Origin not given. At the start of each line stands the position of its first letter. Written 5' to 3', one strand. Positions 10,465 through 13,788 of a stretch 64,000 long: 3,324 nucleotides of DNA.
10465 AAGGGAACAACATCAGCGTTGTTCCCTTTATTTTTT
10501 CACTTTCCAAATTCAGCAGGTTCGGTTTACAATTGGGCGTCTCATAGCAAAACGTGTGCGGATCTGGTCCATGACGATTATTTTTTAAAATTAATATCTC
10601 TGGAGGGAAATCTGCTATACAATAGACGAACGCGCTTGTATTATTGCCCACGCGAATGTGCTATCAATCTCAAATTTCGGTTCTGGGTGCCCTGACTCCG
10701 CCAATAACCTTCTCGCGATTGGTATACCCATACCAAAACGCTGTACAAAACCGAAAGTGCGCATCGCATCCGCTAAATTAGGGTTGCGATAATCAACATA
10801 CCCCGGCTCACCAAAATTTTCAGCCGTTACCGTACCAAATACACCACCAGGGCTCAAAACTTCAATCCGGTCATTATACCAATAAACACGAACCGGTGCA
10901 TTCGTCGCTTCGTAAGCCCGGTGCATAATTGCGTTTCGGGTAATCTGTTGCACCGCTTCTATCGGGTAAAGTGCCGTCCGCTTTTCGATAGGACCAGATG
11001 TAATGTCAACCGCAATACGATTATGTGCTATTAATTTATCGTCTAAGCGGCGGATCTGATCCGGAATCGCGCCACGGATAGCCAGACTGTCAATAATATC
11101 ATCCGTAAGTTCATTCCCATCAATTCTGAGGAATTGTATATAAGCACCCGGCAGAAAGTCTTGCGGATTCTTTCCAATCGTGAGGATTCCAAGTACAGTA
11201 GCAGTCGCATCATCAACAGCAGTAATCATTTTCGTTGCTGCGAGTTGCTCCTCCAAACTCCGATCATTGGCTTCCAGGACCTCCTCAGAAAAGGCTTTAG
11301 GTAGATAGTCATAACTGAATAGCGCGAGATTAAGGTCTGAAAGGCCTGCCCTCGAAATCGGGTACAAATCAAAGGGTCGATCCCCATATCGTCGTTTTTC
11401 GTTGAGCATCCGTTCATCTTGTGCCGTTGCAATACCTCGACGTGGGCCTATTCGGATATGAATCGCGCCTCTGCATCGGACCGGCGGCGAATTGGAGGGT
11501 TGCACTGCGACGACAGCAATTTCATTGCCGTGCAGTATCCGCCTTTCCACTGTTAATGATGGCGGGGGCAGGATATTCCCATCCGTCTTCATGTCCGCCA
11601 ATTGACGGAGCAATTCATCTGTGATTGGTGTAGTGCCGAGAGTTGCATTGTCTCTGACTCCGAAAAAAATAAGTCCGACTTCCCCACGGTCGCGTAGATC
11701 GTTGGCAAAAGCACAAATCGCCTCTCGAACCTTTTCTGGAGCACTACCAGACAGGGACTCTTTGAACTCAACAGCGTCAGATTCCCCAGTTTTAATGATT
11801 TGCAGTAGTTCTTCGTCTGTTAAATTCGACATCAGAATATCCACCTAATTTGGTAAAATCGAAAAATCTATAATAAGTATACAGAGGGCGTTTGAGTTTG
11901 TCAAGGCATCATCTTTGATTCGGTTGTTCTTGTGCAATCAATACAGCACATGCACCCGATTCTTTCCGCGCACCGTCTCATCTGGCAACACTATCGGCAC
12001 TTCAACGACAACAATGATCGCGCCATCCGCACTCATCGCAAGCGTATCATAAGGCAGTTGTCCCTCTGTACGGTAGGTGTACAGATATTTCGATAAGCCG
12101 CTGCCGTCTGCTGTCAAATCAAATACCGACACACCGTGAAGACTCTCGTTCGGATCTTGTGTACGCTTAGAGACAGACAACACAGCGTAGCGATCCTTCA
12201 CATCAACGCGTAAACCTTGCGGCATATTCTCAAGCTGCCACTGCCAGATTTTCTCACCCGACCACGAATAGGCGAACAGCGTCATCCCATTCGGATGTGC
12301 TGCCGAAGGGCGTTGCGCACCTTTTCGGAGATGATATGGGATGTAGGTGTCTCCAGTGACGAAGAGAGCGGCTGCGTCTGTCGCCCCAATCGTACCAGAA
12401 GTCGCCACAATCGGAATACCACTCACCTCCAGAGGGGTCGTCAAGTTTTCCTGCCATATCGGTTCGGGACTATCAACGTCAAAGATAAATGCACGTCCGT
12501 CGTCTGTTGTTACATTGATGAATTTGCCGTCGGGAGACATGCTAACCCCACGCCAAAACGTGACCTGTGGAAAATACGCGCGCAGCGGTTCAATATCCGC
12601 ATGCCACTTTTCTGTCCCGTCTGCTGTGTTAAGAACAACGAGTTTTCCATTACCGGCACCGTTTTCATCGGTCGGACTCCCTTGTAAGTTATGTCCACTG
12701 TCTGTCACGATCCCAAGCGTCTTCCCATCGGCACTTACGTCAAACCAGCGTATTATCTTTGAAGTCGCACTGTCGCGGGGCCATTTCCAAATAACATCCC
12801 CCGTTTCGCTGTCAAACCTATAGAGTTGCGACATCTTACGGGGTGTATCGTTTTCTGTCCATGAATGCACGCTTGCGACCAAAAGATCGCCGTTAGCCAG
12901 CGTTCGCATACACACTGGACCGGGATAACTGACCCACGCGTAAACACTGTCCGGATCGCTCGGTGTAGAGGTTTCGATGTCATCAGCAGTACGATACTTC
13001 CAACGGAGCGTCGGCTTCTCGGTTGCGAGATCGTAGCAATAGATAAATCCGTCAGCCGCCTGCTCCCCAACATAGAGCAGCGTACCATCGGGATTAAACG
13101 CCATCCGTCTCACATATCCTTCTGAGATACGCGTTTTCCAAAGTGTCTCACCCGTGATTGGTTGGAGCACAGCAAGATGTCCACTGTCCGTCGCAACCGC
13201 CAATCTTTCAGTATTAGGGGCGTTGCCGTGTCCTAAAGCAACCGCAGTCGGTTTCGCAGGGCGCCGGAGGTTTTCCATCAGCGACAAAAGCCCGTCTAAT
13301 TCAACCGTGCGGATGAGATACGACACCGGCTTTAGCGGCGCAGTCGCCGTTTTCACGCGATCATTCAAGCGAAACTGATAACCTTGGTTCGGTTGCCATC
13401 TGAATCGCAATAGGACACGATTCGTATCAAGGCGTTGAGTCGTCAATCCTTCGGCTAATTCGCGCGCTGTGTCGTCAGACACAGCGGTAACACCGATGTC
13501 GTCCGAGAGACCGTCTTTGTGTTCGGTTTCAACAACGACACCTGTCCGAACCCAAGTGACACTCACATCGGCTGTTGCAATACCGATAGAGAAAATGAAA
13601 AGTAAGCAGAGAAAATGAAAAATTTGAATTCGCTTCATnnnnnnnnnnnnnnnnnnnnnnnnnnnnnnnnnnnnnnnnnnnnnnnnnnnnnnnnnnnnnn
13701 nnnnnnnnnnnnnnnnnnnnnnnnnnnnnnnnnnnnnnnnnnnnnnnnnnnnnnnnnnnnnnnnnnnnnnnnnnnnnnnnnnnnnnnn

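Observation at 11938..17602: Cobalamin riboswitch controlling three uncharacterised surface/membrane proteins: candidate non-canonical corrinoid capture/uptake system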

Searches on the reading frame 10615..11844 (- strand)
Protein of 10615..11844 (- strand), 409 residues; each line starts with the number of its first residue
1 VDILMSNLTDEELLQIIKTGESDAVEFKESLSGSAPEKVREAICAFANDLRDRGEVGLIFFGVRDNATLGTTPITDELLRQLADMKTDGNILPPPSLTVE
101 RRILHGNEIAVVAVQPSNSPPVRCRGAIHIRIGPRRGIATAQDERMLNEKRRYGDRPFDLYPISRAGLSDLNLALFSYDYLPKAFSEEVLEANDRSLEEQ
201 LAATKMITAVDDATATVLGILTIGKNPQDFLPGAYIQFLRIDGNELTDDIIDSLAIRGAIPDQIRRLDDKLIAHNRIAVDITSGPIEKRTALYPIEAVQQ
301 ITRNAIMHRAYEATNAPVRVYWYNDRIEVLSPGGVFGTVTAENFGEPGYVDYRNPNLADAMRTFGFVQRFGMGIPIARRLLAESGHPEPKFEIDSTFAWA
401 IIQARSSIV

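Call 6: search_protein_families(library=pfam, max_evalue=0.1, proteins=[window:10615-11844:-])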
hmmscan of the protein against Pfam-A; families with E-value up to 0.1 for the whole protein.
window:10615-11844:- (409 aa): 2 families
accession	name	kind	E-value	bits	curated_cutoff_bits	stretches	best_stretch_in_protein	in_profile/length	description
PF13749.12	HATPase_c_4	-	6.9e-17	61.7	26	1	316-397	2-84/89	Putative ATP-dependent DNA helicase recG C-terminal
PF04326.19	SLFN_AlbA_2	-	1.5e-15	58.2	25.3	1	21-135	1-113/118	Schlafen, AlbA_2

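Call 7: search_protein_families(library=ncbifam, max_evalue=0.1, proteins=[window:10615-11844:-])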
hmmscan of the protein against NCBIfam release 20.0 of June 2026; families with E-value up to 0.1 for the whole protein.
window:10615-11844:- (409 aa): 0 families

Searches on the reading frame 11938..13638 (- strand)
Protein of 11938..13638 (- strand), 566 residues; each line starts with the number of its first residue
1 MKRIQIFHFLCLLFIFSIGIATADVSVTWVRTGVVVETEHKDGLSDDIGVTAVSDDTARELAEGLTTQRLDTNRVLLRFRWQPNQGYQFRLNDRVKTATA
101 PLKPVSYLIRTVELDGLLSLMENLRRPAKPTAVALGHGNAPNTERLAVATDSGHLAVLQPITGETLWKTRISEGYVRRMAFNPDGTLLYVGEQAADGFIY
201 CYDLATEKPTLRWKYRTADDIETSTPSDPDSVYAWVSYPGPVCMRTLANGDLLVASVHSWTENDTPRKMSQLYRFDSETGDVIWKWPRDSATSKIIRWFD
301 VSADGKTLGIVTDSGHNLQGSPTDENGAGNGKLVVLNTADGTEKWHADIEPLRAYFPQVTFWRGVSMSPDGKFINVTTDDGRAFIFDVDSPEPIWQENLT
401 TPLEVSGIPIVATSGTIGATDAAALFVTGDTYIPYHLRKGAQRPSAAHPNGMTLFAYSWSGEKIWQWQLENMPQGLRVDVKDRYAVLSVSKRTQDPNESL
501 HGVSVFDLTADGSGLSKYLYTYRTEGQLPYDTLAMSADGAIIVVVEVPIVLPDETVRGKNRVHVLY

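Call 6: search_protein_families(library=pfam, max_evalue=0.1, proteins=[window:11938-13638:-])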
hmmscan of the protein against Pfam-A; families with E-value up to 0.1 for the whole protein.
window:11938-13638:- (566 aa): 13 families
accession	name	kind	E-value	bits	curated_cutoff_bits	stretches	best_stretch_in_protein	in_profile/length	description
PF13360.13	PQQ_2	-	1.5e-11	44.8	27.6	3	270-403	43-150/233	Outer membrane protein assembly factor BamB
PF23414.1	Beta-prop_EML_2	-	1.1e-10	41.8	90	1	140-206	48-112/266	Echinoderm microtubule-associated protein second beta-propeller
PF13570.13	Beta-prop_ACSF4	-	1.1e-10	41.8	133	1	141-243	17-116/329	Beta-alanine-activating enzyme, beta-propeller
PF12894.13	ANAPC4_WD40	-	1.7e-07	31.8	22.9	1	141-214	5-77/91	Anaphase-promoting complex subunit 4 WD40 domain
PF00400.38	WD40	-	1.1e-05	26.3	27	1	174-203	12-39/39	WD domain, G-beta repeat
PF24817.1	WD40_WDHD1_1st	-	0.00011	22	109.9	1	365-409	228-272/291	WDHD1 first WD40 domain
PF25171.1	Beta-prop_WDR36-Utp21_1st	-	0.0011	18.9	80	1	139-208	158-226/266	WDR36/Utp21 first beta-propeller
PF25174.1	Beta-prop_THOC3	-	0.0016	17.9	305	0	142-205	140-201/272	THOC3 beta-propeller domain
PF24807.1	WD40_CDC20-Fz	-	0.0023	17.7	200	0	141-210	61-126/292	CDC20/Fizzy WD40 domain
PF24796.1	WDR55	-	0.0036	16.8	200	1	141-219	17-97/296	WDR55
PF24814.1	WD40_Prp19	-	0.014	14.9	320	0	148-209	108-169/281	Prp19 WD40 domain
PF23393.2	Beta-prop_WDR90_POC16_2nd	-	0.057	13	60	0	140-209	45-112/291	WDR90/POC16, second beta-propeller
PF25173.1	Beta-prop_WDR3_1st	-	0.078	13.1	154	0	140-213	38-109/184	WDR3 first beta-propeller domain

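Call 7: search_protein_families(library=ncbifam, max_evalue=0.1, proteins=[window:11938-13638:-])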
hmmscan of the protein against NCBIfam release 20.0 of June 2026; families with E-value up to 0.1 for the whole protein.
window:11938-13638:- (566 aa): 3 families
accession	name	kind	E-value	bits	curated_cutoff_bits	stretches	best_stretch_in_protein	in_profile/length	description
TIGR03300.1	assembly_YfgL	equivalog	8.2e-09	34.6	285.2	2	135-216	97-172/377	outer membrane protein assembly factor BamB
NF041516.1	PA2928_fam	subfamily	3.1e-05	23.5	70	1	154-213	315-374/376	PA2928 family protein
NF008351.0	PRK11138.1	equivalog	0.00042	18.9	423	0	329-402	168-236/394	outer membrane protein assembly factor BamB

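Call 10: search_solved_structures(query=window:11938-13638:-, max_evalue=1)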
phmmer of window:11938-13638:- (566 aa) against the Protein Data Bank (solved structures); distinct sequences matched with E-value up to 1: 7.
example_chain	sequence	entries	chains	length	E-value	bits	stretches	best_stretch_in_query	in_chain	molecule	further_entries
9eh1_W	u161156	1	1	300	0.011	17.4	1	140-208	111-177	Superkiller complex protein 8, N-terminally processed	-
6gmh_W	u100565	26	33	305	0.012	17.4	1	140-208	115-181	WD repeat-containing protein 61 | WDR61 | Superkiller complex protein 8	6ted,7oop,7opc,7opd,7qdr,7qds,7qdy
3ow8_A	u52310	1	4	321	0.014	17.2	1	140-208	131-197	WD repeat-containing protein 61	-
8pju_A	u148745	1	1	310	0.019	16.7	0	330-384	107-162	SAKe6DEtal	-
3pg0_A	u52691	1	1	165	0.22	13.2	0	434-475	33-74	ThreeFoil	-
7qiy_O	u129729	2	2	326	0.29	12.8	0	173-208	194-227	Mitogen-activated protein kinase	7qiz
7n61_0Q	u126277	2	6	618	0.36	12.4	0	343-399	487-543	FAP196 | Cilia- and flagella-associated protein 20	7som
